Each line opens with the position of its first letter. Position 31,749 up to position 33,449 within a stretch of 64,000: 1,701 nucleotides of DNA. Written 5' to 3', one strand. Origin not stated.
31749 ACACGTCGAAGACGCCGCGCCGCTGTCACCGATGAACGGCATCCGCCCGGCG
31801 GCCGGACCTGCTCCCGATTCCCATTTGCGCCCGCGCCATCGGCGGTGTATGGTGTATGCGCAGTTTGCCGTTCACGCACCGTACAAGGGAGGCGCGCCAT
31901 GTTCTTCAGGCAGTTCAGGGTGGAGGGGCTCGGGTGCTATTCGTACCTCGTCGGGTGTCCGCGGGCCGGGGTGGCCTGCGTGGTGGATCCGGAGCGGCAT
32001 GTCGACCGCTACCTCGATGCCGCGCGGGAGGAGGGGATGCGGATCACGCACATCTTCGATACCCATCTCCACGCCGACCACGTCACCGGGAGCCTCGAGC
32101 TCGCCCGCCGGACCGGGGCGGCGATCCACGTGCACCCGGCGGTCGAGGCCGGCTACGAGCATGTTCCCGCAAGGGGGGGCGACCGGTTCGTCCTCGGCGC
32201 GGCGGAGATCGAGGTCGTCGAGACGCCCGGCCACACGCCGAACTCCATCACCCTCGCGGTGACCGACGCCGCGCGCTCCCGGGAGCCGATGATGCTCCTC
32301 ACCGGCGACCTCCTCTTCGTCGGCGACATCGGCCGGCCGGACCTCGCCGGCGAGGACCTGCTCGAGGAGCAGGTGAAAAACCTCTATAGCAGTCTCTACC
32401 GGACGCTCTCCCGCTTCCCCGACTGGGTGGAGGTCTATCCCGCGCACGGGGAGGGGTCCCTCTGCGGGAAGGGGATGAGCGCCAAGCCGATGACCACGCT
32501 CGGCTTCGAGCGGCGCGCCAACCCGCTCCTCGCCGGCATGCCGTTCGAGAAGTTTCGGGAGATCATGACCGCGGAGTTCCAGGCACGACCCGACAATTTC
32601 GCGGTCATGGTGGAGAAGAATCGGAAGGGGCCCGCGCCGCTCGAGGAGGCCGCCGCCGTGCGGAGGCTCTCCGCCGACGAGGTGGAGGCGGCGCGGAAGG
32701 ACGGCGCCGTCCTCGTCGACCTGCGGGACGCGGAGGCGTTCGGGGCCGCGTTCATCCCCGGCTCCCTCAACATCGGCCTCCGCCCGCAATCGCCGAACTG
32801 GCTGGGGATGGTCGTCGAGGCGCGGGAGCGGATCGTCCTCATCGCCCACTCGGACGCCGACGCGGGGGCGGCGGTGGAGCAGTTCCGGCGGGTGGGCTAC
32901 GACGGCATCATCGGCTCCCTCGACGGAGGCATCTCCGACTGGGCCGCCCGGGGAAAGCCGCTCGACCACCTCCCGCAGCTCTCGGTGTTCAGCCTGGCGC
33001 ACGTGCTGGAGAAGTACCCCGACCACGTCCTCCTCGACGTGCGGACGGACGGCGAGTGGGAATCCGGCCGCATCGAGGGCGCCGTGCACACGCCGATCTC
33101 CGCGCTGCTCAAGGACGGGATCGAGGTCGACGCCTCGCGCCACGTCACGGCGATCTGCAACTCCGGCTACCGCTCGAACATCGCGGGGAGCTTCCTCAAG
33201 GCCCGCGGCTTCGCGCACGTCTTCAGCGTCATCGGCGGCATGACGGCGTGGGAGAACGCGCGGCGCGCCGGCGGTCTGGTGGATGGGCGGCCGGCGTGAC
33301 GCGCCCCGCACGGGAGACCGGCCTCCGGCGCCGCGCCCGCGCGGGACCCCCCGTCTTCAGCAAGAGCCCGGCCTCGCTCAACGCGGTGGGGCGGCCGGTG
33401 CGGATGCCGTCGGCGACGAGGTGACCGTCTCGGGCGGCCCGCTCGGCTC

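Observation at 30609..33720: Segmental duplication and internal deletion of the FAH gene around an MBL-rhodanese gene, bracketed by PRE copies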

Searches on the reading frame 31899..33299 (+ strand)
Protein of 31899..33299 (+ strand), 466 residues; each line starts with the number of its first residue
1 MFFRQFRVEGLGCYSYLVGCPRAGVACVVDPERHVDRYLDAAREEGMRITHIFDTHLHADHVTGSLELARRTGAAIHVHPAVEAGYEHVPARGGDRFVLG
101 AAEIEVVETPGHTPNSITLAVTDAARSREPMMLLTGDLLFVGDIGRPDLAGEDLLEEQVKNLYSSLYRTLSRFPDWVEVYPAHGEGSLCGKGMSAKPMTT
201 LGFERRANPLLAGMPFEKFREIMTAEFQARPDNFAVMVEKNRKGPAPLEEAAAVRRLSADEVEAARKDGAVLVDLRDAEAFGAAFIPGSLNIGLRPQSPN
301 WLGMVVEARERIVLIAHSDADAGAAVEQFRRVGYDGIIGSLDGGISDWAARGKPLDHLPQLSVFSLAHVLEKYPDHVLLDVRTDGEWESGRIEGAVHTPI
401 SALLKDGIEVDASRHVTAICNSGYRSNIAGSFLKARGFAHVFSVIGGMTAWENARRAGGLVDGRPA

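Call 6: search_protein_families(library=pfam, proteins=[window:31899-33299:+], max_evalue=0.01)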
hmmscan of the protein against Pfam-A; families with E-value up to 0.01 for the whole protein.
window:31899-33299:+ (466 aa): 3 families
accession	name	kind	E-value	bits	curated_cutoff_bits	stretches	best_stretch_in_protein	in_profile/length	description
PF00581.25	Rhodanese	-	1.5e-28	99.6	22.2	2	375-453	13-101/102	Rhodanese-like domain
PF00753.33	Lactamase_B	-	8.1e-10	39.4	22.7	1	10-154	3-166/196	Metallo-beta-lactamase superfamily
PF12706.13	Lactamase_B_2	-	2.4e-05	24.5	27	1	42-117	24-98/200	Beta-lactamase superfamily domain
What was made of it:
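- Checked: MBL-fold/rhodanese at 31899-33299 is confirmed (Pfam PF00753 plus two PF00581 stretches, call 6).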

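Call 10: find_encoding_contigs(protein=window:31899-33296:+, flank=10000, max_places=10)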
Protein window:31899-33296:+ (466 aa): 1 contig read that carries it; 1 place shown.
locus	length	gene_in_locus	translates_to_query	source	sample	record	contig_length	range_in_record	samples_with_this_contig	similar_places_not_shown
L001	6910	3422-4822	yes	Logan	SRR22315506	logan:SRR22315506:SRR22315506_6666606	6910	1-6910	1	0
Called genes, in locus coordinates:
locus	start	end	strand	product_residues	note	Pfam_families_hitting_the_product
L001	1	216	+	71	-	?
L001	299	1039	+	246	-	PF01553:Acyltransferase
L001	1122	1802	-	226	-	-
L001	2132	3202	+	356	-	PF01557:FAA_hydrolase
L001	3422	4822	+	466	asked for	PF00753:Lactamase_B, PF00581:Rhodanese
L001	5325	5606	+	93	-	PF01909:NTP_transf_2 (weak), PF18765:Polbeta (weak)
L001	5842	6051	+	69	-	PF20797:HepT-like_2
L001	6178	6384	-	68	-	-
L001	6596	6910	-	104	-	?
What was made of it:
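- The Logan gene caller called no gene there (call 10).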

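Call 22: find_homologous_proteins(query=window:31899-33296:+, max_evalue=1e-30)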
Query window:31899-33296:+ (466 aa): 4784 proteins with E <= 1e-30 among 8000 candidates; the best 120 are listed.
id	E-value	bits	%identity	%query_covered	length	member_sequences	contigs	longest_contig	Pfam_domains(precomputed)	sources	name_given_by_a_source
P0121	0.0e+0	1058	100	100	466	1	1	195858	PF00581.26,PF00753.34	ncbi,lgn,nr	ncbi:MAG: rhodanese-like domain-containing protein [bacterium]|nr:rhodanese-like domain-containing p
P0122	4.8e-232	789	74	98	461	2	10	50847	PF00581.26,PF00753.34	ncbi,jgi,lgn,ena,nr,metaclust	ncbi:MAG: rhodanese-like domain-containing protein [Candidatus Tritonobacter lacicola]|nr:rhodanese-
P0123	1.4e-228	777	72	98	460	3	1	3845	PF00581.26,PF00753.34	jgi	jgi:hydroxyacylglutathione hydrolase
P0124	2.3e-222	757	70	98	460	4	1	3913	PF00581.26,PF00753.34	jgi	jgi:glyoxylase-like metal-dependent hydrolase (beta-lactamase superfamily II)/rhodanese-related sulf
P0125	4.2e-222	756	71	98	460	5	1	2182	PF00581.26,PF00753.34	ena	-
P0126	2.6e-220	750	70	98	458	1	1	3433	PF00581.26,PF00753.34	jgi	jgi:glyoxylase-like metal-dependent hydrolase (beta-lactamase superfamily II)/rhodanese-related sulf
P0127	7.3e-220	749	70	98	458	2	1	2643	PF00581.26,PF00753.34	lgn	-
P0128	9.0e-220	748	70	98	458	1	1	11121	PF00581.26,PF00753.34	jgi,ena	-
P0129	2.0e-219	747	71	98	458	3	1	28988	PF00581.26,PF00753.34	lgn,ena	-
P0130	1.0e-218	745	71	97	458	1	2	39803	PF00581.26,PF00753.34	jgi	jgi:glyoxylase-like metal-dependent hydrolase (beta-lactamase superfamily II)/rhodanese-related sulf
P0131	4.8e-218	743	70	98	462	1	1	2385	PF12706.14,PF00581.26,PF00753.34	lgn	-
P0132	2.1e-217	741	70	98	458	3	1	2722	PF00581.26,PF00753.34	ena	-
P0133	5.8e-217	739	70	98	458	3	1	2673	PF00581.26,PF00753.34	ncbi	-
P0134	6.5e-217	739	70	98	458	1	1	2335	PF00581.26,PF00753.34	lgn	-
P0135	1.0e-216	738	69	98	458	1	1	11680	PF00581.26,PF00753.34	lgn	-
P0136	1.1e-216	738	71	98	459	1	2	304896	PF00581.26,PF00753.34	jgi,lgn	-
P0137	2.4e-216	737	70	98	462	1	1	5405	PF12706.14,PF00581.26,PF00753.34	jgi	jgi:glyoxylase-like metal-dependent hydrolase (beta-lactamase superfamily II)/rhodanese-related sulf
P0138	6.7e-216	736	67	100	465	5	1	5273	PF00581.26,PF00753.34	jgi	-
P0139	1.5e-215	734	70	98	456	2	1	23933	PF00581.26,PF00753.34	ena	-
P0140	3.1e-215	733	68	98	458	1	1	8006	PF00581.26,PF00753.34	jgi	-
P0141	9.5e-215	732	69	98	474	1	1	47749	PF00581.26,PF00753.34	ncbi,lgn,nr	ncbi:MAG: MBL fold metallo-hydrolase [Acidobacteria bacterium]|nr:MBL fold metallo-hydrolase [Acidob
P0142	1.2e-214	731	70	98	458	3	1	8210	PF00581.26,PF00753.34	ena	-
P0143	7.1e-214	729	69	98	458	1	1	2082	PF12706.14,PF00581.26,PF00753.34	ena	-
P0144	7.2e-214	729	70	98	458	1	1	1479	PF00581.26,PF00753.34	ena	-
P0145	9.6e-213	725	68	98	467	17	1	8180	PF00581.26,PF00753.34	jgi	-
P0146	1.4e-212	725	68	98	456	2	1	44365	PF00581.26,PF00753.34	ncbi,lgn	-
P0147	2.2e-212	724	67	98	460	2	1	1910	PF00581.26,PF00753.34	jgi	-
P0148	7.5e-212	722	67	98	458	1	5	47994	PF00581.26,PF00753.34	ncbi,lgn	-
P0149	1.6e-211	721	68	97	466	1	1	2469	PF00581.26,PF00753.34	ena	-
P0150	1.8e-211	721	68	98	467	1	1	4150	PF00581.26,PF00753.34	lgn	-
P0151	2.4e-211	721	67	98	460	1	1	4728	PF00581.26,PF00753.34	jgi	jgi:hydroxyacylglutathione hydrolase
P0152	1.8e-210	718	67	98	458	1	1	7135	PF00581.26,PF00753.34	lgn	-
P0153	2.1e-210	718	67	98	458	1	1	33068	PF00581.26,PF23023.2,PF00753.34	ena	-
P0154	2.5e-210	717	68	98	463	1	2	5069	PF00581.26,PF00753.34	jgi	jgi:hydroxyacylglutathione hydrolase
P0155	1.2e-209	715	67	98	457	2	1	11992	PF00581.26,PF00753.34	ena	-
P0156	1.7e-209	715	68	98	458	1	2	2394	PF00581.26,PF00753.34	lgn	-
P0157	4.8e-209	713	68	97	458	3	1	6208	PF12706.14,PF00581.26,PF00753.34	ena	-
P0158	1.3e-208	712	68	98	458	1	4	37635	PF12706.14,PF00581.26,PF00753.34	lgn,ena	-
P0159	1.8e-208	711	67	98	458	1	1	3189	PF12706.14,PF00581.26,PF00753.34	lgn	-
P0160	2.7e-208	711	66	98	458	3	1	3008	PF12706.14,PF00581.26,PF00753.34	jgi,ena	-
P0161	5.3e-208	710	66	98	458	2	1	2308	PF00581.26,PF00753.34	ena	-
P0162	6.6e-208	709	66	98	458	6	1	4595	PF00581.26,PF00753.34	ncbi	-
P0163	1.9e-207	708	68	98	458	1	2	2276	PF12706.14,PF00581.26,PF00753.34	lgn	-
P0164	2.3e-207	708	67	98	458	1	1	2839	PF00581.26,PF00753.34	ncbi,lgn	ncbi:MAG: rhodanese-like domain-containing protein [Planctomycetota bacterium]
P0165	3.2e-207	707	67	98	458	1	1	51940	PF12706.14,PF00581.26,PF00753.34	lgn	-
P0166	3.3e-207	707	67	98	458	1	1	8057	PF12706.14,PF00581.26,PF00753.34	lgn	-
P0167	3.6e-207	707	67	98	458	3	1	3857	PF12706.14,PF00581.26,PF00753.34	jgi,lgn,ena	jgi:hydroxyacylglutathione hydrolase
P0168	4.2e-207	707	66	98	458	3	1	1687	PF12706.14,PF00581.26,PF23023.2,PF00753.34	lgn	-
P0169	5.1e-207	706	67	98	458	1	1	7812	PF00581.26,PF00753.34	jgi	jgi:glyoxylase-like metal-dependent hydrolase (beta-lactamase superfamily II)/rhodanese-related sulf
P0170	6.3e-207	706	67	98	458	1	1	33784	PF00581.26,PF00753.34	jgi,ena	-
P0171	7.3e-207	706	67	98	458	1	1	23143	PF00581.26,PF00753.34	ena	-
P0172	1.6e-206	705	66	98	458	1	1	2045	PF00581.26,PF00753.34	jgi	-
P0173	3.4e-206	704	67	98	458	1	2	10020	PF00581.26,PF00753.34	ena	-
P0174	9.0e-206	702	67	98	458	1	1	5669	PF00581.26,PF00753.34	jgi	-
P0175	9.4e-206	702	66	98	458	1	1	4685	PF00581.26,PF00753.34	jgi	jgi:hydroxyacylglutathione hydrolase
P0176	4.3e-205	700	66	98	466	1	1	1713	PF12706.14,PF00581.26,PF00753.34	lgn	-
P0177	4.6e-205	700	66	98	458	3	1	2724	PF00581.26,PF00753.34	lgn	-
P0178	9.5e-205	699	66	98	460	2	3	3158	PF00581.26,PF00753.34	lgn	-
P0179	4.1e-204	697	67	98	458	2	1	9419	PF00581.26,PF00753.34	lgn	-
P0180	4.2e-204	697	66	98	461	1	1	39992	PF00581.26,PF00753.34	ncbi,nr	ncbi:MAG: MBL fold metallo-hydrolase [Acidobacteria bacterium]|nr:MBL fold metallo-hydrolase [Acidob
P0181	1.4e-203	695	65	98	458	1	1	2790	PF00581.26,PF00753.34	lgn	-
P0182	2.3e-203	694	65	98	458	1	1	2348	PF12706.14,PF00581.26,PF00753.34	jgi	jgi:hydroxyacylglutathione hydrolase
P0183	4.6e-203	693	67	97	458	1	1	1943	PF12706.14,PF00581.26,PF00753.34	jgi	jgi:hydroxyacylglutathione hydrolase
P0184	5.3e-203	693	67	98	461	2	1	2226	PF00581.26,PF00753.34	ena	-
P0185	6.2e-203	693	65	98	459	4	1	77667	PF00581.26,PF00753.34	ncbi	-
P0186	1.1e-202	692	65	98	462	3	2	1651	PF00581.26,PF00753.34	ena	-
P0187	1.2e-202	692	66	98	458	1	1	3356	PF12706.14,PF00581.26,PF00753.34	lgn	-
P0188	1.4e-202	692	65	98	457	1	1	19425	PF12706.14,PF00581.26,PF00753.34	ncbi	-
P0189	1.5e-202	692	65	98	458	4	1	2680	PF12706.14,PF00581.26,PF00753.34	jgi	jgi:hydroxyacylglutathione hydrolase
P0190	1.9e-202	691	64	98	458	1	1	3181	PF12706.14,PF00581.26,PF00753.34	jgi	jgi:hydroxyacylglutathione hydrolase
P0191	8.7e-202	689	63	98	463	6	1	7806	PF00581.26,PF00753.34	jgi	-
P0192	8.8e-202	689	65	98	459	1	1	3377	PF00581.26,PF00753.34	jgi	-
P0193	9.4e-202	689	65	98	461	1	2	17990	PF12706.14,PF00581.26,PF00753.34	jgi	jgi:glyoxylase-like metal-dependent hydrolase (beta-lactamase superfamily II)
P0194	1.7e-201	688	66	98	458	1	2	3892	PF12706.14,PF00581.26,PF00753.34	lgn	-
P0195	2.8e-201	687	64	98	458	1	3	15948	PF00581.26,PF00753.34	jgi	jgi:glyoxylase-like metal-dependent hydrolase (beta-lactamase superfamily II)/rhodanese-related sulf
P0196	3.9e-201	687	64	98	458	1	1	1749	PF12706.14,PF00581.26,PF00753.34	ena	-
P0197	4.5e-201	687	66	97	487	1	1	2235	PF00581.26,PF00753.34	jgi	jgi:hydroxyacylglutathione hydrolase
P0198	9.4e-201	686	64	98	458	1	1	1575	PF00581.26,PF00753.34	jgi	jgi:glyoxylase-like metal-dependent hydrolase (beta-lactamase superfamily II)/rhodanese-related sulf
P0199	4.6e-200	683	66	98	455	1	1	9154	PF00581.26,PF00753.34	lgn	-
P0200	1.6e-199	682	64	98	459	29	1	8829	PF12706.14,PF00581.26,PF00753.34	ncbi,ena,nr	ncbi:MAG: MBL fold metallo-hydrolase [Lentisphaerae bacterium]|nr:MBL fold metallo-hydrolase [Lentis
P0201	2.0e-199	681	65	97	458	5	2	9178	PF12706.14,PF00581.26,PF00753.34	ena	-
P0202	2.2e-199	681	64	98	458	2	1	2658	PF12706.14,PF00581.26,PF00753.34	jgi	jgi:hydroxyacylglutathione hydrolase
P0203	2.5e-199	681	63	98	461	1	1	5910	PF00581.26,PF00753.34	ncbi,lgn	-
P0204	2.6e-199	681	64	98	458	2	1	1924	PF12706.14,PF00581.26,PF00753.34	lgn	-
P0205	2.8e-199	681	64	98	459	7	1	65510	PF12706.14,PF00581.26,PF00753.34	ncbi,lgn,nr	ncbi:MAG: MBL fold metallo-hydrolase [Kiritimatiellae bacterium]|nr:MBL fold metallo-hydrolase [Kiri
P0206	4.1e-199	680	64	98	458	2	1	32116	PF00581.26,PF00753.34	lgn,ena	-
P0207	4.5e-199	680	63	97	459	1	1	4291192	PF00581.26,PF00753.34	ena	-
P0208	4.9e-199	680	66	98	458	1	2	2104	PF00581.26,PF00753.34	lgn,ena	-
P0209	7.9e-199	679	64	98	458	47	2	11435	PF12706.14,PF00581.26,PF00753.34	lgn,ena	-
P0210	8.7e-199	679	65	98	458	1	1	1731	PF12706.14,PF00581.26,PF00753.34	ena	-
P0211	1.7e-198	678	66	97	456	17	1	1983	PF00581.26,PF00753.34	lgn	-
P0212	2.2e-198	678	64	98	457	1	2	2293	PF12706.14,PF00581.26,PF00753.34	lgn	-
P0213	2.4e-198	678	65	98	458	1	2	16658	PF12706.14,PF00581.26,PF00753.34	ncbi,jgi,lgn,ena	jgi:glyoxylase-like metal-dependent hydrolase (beta-lactamase superfamily II)/rhodanese-related sulf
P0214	3.0e-198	677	65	98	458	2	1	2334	PF12706.14,PF00581.26,PF00753.34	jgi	jgi:glyoxylase-like metal-dependent hydrolase (beta-lactamase superfamily II)/rhodanese-related sulf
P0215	3.4e-198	677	65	98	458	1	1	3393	PF00581.26,PF00753.34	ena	-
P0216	4.4e-198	677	66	97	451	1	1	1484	PF12706.14,PF00581.26,PF00753.34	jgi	jgi:glyoxylase-like metal-dependent hydrolase (beta-lactamase superfamily II)/rhodanese-related sulf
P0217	5.4e-198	677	64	98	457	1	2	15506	PF12706.14,PF00581.26,PF00753.34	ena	-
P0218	1.1e-197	676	64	98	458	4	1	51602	PF12706.14,PF00581.26,PF00753.34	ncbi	-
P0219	2.0e-197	675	64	98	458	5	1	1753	PF12706.14,PF00581.26,PF00753.34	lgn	-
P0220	2.3e-197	675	65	98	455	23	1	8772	PF00581.26,PF00753.34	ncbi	-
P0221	2.7e-197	674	63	98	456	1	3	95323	PF00581.26,PF00753.34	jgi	jgi:glyoxylase-like metal-dependent hydrolase (beta-lactamase superfamily II)/rhodanese-related sulf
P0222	5.6e-197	673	64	98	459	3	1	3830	PF00581.26,PF00753.34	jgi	jgi:glyoxylase-like metal-dependent hydrolase (beta-lactamase superfamily II)/rhodanese-related sulf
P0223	5.9e-197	673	65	97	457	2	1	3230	PF00581.26,PF00753.34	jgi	jgi:hydroxyacylglutathione hydrolase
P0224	3.5e-196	671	64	98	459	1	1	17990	PF12706.14,PF00581.26,PF00753.34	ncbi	ncbi:MAG: MBL fold metallo-hydrolase [Kiritimatiellia bacterium]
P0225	4.7e-196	670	65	98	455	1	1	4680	PF12706.14,PF00581.26,PF00753.34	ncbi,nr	ncbi:MAG: MBL fold metallo-hydrolase [Lentisphaeria bacterium]|nr:MBL fold metallo-hydrolase [Lentis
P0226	6.5e-196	670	63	98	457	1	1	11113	PF12706.14,PF00581.26,PF00753.34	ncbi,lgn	-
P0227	5.7e-195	667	64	98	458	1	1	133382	PF12706.14,PF00581.26,PF00753.34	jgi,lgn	jgi:hydroxyacylglutathione hydrolase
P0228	1.1e-194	666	64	98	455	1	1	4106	PF12706.14,PF00581.26,PF00753.34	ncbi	-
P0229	2.0e-194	665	63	98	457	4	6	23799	PF12706.14,PF00581.26,PF00753.34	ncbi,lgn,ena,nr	ncbi:MAG: MBL fold metallo-hydrolase [Lentisphaerae bacterium]|nr:MBL fold metallo-hydrolase [Lentis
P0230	3.6e-194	664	63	97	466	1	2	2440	PF12706.14,PF00581.26,PF00753.34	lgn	-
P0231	3.7e-193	661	63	98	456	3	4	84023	PF12706.14,PF00581.26,PF00753.34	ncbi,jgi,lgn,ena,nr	ncbi:MAG: MBL fold metallo-hydrolase [Lentisphaerae bacterium]|jgi:hydroxyacylglutathione hydrolase|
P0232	5.1e-193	660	61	98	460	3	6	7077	PF12706.14,PF00581.26,PF00753.34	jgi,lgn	jgi:hydroxyacylglutathione hydrolase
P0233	7.2e-193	660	62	98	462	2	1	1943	PF00581.26,PF00753.34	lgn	-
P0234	1.8e-190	652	66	92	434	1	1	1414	PF12706.14,PF00581.26,PF00753.34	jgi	jgi:glyoxylase-like metal-dependent hydrolase (beta-lactamase superfamily II)/rhodanese-related sulf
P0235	6.6e-190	650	60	98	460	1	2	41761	PF00581.26,PF00753.34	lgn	-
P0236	1.3e-188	646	62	97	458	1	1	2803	PF00581.26,PF00753.34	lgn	-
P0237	4.9e-186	637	60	98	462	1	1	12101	PF00581.26,PF00753.34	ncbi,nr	ncbi:MBL fold metallo-hydrolase [bacterium]|nr:MBL fold metallo-hydrolase [candidate division CSSED1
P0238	8.0e-184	630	60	98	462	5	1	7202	PF00581.26,PF00753.34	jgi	-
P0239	8.1e-184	630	59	97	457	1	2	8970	PF00581.26,PF00753.34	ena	-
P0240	4.1e-177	608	56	98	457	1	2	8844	PF00581.26,PF00753.34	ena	-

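Call 24: find_encoding_contigs(protein=P0122, flank=8000, max_places=4)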
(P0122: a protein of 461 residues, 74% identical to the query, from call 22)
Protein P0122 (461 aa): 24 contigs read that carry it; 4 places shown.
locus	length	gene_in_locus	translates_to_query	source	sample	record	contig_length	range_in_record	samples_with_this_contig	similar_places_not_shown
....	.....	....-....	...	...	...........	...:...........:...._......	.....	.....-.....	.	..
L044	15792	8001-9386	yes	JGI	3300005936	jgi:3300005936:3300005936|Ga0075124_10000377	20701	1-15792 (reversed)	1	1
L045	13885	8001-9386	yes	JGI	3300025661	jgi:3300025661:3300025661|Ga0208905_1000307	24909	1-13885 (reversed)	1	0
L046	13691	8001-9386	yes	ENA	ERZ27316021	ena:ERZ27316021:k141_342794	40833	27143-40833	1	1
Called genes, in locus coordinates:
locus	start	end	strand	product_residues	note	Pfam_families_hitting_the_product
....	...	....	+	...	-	-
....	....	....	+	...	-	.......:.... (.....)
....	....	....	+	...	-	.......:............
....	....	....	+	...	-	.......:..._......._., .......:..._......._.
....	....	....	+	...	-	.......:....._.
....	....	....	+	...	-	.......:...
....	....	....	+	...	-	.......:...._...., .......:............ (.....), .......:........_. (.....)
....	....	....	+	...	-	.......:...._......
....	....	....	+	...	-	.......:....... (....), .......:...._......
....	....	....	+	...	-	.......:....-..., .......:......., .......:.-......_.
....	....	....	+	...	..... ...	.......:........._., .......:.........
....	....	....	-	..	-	-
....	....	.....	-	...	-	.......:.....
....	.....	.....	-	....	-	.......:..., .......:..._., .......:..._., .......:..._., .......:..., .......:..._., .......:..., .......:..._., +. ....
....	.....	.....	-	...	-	-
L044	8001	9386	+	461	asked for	PF00753:Lactamase_B, PF00581:Rhodanese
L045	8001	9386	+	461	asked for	PF00753:Lactamase_B, PF00581:Rhodanese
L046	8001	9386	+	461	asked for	PF00753:Lactamase_B, PF00581:Rhodanese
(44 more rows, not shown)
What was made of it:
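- The closest MBL-rhodanese homolog is 74% identical and sits in a different context (calls 22, 24).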
